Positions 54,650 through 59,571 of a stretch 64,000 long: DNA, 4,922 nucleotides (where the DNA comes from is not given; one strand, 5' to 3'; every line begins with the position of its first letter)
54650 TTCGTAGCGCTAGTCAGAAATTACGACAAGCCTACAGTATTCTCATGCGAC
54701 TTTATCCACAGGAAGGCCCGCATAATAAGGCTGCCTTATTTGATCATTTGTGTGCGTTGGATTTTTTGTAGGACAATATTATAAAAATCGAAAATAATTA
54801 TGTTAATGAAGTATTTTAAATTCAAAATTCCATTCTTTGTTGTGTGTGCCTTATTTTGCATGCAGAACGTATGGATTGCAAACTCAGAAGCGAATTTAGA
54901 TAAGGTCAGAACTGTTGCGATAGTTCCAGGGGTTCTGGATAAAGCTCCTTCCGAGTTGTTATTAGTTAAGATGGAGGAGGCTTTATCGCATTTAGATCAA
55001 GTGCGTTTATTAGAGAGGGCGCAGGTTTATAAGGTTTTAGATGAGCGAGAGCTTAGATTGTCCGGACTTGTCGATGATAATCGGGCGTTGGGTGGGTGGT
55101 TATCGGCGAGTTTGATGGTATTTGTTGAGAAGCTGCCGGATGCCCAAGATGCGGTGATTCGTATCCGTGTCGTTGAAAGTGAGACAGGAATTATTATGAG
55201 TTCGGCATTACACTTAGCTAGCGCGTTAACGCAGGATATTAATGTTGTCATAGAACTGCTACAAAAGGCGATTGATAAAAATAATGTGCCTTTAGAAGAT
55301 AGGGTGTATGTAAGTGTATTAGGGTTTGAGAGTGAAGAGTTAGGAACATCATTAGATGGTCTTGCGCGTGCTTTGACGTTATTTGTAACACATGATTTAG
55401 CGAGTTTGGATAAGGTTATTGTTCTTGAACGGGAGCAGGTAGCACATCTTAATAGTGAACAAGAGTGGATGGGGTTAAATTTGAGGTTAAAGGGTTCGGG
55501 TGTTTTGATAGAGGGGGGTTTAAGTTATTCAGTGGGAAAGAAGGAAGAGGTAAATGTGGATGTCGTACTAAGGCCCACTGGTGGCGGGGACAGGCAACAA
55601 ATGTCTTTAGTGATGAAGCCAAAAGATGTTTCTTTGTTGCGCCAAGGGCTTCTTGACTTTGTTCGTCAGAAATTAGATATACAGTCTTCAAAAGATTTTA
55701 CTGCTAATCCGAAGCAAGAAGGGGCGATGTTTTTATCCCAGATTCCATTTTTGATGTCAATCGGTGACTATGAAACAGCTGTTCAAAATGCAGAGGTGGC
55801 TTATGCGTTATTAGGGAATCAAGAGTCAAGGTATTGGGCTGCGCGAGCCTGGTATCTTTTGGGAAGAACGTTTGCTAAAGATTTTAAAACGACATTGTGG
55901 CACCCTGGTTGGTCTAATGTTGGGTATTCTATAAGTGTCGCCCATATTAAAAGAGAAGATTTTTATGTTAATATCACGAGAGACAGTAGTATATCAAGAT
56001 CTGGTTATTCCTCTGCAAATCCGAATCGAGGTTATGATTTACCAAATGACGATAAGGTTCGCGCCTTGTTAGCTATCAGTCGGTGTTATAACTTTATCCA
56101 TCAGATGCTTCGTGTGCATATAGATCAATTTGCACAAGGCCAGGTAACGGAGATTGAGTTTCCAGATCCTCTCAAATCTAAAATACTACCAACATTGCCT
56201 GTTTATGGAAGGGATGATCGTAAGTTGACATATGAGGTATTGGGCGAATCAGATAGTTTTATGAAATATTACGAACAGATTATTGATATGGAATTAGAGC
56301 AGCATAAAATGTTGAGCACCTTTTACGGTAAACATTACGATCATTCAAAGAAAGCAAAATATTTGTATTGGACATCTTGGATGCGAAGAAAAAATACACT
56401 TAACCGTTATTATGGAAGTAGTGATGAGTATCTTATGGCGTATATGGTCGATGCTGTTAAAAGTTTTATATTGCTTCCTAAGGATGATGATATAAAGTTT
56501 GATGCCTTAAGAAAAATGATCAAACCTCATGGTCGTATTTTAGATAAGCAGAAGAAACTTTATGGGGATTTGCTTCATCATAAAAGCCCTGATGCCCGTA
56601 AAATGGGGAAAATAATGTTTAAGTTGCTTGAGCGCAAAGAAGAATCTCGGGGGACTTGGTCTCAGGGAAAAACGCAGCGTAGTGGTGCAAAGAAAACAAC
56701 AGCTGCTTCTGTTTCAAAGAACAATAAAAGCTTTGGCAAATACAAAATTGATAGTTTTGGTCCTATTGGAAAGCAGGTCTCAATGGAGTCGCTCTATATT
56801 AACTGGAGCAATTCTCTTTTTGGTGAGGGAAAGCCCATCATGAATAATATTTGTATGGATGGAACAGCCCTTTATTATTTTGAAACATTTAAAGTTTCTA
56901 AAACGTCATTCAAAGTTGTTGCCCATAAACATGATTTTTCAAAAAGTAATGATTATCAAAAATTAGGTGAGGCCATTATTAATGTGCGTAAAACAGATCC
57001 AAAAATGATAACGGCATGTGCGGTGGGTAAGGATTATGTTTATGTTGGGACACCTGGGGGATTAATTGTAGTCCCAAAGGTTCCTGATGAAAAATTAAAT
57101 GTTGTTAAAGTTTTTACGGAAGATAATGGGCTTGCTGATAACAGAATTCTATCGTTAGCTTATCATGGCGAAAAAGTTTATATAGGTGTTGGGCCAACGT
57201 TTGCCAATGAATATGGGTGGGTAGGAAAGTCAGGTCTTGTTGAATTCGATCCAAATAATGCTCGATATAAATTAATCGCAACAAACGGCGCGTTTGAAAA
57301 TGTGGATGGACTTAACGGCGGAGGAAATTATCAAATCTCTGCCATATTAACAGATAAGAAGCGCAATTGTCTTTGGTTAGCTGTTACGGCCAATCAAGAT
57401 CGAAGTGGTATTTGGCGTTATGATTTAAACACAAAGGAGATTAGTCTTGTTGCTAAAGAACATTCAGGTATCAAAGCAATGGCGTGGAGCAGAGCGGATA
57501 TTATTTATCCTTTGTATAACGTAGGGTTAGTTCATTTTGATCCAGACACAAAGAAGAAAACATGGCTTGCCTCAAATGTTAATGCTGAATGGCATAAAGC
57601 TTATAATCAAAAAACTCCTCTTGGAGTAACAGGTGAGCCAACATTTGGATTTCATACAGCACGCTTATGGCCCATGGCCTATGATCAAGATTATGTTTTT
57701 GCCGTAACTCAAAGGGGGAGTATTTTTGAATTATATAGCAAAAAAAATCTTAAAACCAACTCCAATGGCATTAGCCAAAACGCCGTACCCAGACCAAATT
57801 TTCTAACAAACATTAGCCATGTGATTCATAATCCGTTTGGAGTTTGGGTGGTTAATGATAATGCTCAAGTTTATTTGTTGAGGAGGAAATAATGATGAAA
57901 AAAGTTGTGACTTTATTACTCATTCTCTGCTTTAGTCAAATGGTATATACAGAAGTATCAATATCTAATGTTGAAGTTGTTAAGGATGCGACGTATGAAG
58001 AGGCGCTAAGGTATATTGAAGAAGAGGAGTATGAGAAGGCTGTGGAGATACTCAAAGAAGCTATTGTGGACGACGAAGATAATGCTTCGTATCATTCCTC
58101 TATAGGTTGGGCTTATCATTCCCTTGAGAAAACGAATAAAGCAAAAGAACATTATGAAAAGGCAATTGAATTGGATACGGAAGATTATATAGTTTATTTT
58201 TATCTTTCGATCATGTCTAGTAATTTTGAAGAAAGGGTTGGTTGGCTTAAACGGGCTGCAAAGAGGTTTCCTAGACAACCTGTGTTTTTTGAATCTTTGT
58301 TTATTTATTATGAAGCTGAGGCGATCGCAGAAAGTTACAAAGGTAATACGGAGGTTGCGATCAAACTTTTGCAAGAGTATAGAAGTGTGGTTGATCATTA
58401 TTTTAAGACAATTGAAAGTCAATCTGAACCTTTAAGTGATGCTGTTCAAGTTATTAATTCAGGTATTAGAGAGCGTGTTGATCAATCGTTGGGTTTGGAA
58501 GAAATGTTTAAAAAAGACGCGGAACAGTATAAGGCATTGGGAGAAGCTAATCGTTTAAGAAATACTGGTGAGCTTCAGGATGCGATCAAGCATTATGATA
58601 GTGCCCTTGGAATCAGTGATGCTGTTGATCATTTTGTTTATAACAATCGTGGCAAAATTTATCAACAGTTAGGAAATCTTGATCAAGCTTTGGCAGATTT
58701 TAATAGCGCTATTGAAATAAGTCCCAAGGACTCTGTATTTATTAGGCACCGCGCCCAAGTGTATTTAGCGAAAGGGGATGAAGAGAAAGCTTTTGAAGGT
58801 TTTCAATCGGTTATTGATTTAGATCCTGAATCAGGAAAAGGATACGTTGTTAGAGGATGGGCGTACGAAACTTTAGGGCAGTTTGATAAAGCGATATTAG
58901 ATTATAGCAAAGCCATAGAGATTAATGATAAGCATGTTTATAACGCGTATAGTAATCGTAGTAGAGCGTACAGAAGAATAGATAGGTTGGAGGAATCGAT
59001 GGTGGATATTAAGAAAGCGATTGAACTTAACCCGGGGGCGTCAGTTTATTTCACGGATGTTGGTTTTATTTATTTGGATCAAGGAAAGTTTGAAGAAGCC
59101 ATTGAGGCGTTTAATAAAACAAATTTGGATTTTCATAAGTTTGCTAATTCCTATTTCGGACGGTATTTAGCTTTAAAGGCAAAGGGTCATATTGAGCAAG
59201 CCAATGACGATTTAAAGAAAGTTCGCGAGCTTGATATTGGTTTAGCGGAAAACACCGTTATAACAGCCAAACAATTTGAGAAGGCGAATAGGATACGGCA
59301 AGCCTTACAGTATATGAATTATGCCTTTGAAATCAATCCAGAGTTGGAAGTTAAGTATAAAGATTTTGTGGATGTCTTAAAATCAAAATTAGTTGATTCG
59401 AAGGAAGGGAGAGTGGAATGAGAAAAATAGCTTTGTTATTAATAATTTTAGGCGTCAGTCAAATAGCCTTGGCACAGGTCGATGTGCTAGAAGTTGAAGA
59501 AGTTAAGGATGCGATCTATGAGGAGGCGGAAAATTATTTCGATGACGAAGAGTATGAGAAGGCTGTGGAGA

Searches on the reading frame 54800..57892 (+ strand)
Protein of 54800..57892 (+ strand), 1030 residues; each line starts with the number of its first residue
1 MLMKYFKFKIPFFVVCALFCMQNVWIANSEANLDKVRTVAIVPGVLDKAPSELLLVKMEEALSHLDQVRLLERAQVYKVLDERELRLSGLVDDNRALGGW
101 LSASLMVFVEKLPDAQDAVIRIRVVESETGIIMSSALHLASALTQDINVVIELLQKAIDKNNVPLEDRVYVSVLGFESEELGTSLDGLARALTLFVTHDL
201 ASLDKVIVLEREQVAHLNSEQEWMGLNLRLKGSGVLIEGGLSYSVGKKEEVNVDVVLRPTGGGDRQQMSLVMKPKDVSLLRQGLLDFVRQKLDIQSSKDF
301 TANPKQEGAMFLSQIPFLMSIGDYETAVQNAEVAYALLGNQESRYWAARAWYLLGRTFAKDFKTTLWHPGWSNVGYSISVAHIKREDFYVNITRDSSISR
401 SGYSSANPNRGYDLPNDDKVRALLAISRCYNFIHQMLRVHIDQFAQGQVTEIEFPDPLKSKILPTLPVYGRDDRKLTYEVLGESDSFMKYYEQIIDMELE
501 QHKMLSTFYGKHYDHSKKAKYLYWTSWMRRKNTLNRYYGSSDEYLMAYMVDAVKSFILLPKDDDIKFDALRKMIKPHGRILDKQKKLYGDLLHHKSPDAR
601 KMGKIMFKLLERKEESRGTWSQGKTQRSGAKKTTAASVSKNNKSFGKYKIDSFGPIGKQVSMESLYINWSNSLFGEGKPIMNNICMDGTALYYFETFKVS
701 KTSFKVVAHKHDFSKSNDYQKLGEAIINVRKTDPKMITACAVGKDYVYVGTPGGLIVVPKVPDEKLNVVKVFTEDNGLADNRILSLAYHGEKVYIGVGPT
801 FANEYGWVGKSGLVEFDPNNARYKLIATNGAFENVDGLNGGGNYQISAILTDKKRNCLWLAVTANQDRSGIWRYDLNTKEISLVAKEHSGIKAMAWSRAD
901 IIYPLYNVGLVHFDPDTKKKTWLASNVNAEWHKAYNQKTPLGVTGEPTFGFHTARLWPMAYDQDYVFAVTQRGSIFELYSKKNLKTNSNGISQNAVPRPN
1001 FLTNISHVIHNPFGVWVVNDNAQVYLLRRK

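Call 3: search_protein_families(library=pfam, proteins=[window:54800-57892:+], max_evalue=1)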
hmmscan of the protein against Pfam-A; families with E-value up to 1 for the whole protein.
window:54800-57892:+ (1030 aa): 2 families
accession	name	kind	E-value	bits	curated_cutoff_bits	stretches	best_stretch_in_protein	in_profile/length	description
PF03783.19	CsgG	-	0.025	14.4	20.8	0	184-241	32-98/210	Curli production assembly/transport component CsgG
PF22131.1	CjCas9_PI_CTD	-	0.033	14.9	21.9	1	686-721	11-46/76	CRISPR-associated endonuclease CjCas9 PI-CTD domain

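Call 19: search_protein_families(library=ncbifam, proteins=[window:54800-57892:+], max_evalue=0.1)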
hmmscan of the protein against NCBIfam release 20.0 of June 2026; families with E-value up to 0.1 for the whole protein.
window:54800-57892:+ (1030 aa): 1 family
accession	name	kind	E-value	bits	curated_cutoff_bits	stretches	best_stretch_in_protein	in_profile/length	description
NF053858.1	RomY_Nterm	subfamily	0.055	13.9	50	0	770-793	17-40/83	RomY N-terminal domain-containing regulatory protein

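Call 65: search_solved_structures(query=window:54800-57889:+, max_evalue=1)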
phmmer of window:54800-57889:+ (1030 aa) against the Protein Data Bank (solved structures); distinct sequences matched with E-value up to 1: 2.
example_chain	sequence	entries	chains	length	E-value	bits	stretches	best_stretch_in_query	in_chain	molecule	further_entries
8a22_Yf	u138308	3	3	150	0.029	15.5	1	450-546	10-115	mS111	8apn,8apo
4v03_A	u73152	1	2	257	0.46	11.6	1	26-102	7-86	SITE-DETERMINING PROTEIN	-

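Call 69: search_protein_families(library=padloc, proteins=[window:54800-57889:+], max_evalue=0.01)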
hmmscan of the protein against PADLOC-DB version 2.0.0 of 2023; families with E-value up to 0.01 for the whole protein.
window:54800-57889:+ (1030 aa): 0 families

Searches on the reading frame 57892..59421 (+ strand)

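Call 3: search_protein_families(library=pfam, proteins=[window:57892-59421:+], max_evalue=1)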
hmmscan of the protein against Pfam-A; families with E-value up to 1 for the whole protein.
window:57892-59421:+ (509 aa): 36 families (the best 25 are shown)
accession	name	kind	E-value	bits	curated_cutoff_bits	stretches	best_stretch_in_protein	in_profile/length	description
PF00515.34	TPR_1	-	9.7e-43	142.7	27.8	6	249-280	3-34/34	Tetratricopeptide repeat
PF07719.23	TPR_2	-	4.2e-42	139.2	27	6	249-280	3-34/34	Tetratricopeptide repeat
PF13181.12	TPR_8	-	8.5e-36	119.5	25.7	6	249-280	3-34/34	Tetratricopeptide repeat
PF13414.12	TPR_11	-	1.2e-27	95.8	26.8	6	40-77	3-40/42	TPR repeat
PF13431.12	TPR_17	-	6.6e-27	91.9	24.4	4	374-405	3-34/34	Tetratricopeptide repeat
PF13424.12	TPR_12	-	7.7e-24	84.1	30.1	5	45-96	24-76/77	Tetratricopeptide repeat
PF13428.12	TPR_14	-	2.8e-18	65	23.5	1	253-289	7-43/44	Tetratricopeptide repeat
PF13432.12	TPR_16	-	1.7e-16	60.7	32.7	5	217-280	2-64/65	Tetratricopeptide repeat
PF14559.12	TPR_19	-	3.9e-14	53.2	25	3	259-312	3-56/68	Tetratricopeptide repeat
PF13371.12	TPR_9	-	4e-14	52.8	35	2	250-282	32-64/73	Tetratricopeptide repeat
PF13174.12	TPR_6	-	1e-12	48.2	26.3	1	287-314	6-33/33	Tetratricopeptide repeat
PF13374.12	TPR_10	-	3.2e-12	46.5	27.5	1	250-276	5-31/42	Tetratricopeptide repeat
PF23914.1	TPR_CcmH_CycH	-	5.9e-09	36.4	42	2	254-343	57-149/158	Cytochrome c-type biogenesis protein H TPR domain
PF13176.12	TPR_7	-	5e-08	32.9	27.9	0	69-97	3-33/36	Tetratricopeptide repeat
PF13429.12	TPR_15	-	1.2e-06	28.6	26.2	1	161-281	58-180/280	Tetratricopeptide repeat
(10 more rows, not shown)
